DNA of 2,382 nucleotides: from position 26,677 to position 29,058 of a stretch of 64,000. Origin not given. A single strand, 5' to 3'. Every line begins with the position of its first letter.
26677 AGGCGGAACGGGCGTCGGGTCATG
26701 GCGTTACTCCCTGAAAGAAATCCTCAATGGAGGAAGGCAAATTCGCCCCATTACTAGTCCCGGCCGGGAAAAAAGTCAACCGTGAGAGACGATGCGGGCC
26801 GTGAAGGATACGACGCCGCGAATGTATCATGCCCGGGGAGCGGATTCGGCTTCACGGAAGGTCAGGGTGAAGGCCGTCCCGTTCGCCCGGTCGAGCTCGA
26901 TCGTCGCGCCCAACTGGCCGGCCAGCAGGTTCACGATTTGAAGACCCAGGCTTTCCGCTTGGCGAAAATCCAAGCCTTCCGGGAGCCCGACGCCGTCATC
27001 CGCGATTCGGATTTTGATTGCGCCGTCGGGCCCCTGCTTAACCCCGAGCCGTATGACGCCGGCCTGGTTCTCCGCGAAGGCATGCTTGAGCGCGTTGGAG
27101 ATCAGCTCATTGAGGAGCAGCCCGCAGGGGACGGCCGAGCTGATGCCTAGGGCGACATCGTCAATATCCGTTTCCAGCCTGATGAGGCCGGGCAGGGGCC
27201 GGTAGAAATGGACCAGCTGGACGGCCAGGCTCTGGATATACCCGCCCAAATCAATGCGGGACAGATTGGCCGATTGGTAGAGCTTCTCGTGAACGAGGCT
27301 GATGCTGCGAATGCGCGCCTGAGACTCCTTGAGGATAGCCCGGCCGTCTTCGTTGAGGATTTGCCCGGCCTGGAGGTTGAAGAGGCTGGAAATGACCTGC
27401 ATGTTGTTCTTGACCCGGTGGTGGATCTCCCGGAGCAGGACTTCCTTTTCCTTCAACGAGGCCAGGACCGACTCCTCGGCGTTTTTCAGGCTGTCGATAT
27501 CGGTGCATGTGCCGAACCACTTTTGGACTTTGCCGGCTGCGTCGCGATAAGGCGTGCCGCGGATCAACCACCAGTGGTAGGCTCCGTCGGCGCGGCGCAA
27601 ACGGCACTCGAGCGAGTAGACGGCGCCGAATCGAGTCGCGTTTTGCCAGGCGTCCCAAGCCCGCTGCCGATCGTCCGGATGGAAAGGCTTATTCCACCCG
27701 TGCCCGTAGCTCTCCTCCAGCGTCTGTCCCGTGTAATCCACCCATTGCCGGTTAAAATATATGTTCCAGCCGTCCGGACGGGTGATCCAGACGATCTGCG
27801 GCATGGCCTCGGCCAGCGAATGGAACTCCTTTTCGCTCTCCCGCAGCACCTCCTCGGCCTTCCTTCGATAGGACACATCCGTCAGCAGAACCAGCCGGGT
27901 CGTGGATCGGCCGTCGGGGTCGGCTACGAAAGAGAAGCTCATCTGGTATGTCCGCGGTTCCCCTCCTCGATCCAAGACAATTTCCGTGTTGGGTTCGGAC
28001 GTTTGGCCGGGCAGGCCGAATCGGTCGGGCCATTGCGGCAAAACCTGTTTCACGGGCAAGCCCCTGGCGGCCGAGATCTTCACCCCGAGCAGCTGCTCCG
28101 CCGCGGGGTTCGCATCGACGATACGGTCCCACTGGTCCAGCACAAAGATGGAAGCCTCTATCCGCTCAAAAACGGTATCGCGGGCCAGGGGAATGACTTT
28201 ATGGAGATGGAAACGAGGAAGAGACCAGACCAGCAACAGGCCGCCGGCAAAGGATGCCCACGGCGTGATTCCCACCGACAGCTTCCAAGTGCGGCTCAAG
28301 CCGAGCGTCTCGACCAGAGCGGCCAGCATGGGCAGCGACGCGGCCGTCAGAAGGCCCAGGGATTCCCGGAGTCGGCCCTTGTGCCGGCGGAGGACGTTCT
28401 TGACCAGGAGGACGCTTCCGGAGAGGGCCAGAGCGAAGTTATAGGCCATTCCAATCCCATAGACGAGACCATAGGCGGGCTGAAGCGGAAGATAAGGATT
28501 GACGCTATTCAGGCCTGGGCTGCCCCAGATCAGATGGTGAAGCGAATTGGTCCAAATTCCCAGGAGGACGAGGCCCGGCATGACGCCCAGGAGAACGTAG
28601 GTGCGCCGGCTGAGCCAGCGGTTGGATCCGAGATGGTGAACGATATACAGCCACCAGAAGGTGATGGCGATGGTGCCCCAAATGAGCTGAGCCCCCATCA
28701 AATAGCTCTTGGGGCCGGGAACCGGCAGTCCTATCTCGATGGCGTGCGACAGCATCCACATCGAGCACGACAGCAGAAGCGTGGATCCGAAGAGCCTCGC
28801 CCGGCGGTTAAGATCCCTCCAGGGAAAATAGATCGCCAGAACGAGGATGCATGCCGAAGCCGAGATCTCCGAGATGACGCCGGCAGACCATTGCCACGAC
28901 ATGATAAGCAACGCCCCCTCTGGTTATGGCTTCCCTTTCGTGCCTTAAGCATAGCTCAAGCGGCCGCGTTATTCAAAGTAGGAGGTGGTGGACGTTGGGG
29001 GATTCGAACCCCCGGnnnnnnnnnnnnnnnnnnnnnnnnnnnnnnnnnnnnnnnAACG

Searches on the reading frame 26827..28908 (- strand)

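Call 94: search_protein_families(library=pfam, proteins=[window:26827-28908:-], max_evalue=0.001)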
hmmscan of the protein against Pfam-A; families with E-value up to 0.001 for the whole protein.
window:26827-28908:- (693 aa): 10 families
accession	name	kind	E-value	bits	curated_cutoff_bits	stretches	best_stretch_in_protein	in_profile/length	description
PF16927.11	HisKA_7TM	-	1.2e-31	110.8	28.6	1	17-240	5-224/224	N-terminal 7TM region of histidine kinase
PF07568.18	HisKA_2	-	6.1e-27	94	22.3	1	494-569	1-76/76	Histidine kinase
PF08448.16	PAS_4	-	3.9e-20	72.6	23.1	2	367-472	2-106/110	PAS fold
PF08447.18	PAS_3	-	1.1e-19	71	25.6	1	383-467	2-88/89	PAS fold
PF00989.32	PAS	-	8.6e-16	58.4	22.6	1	361-471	2-113/113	PAS fold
PF13426.13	PAS_9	-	2.1e-14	54.1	27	1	371-471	2-101/103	PAS domain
PF13188.13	PAS_8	-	1.6e-12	47.3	21.8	1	245-297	5-54/65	PAS domain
PF02518.31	HATPase_c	-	7.6e-11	42.9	26.4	1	597-686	8-109/111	Histidine kinase-, DNA gyrase B-, and HSP90-like ATPase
PF07536.20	HWE_HK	-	4.5e-05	24.5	22.8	1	494-547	1-52/83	HWE histidine kinase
PF13581.12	HATPase_c_2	-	0.00019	21.9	27.4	1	597-663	34-109/127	Histidine kinase-like ATPase domain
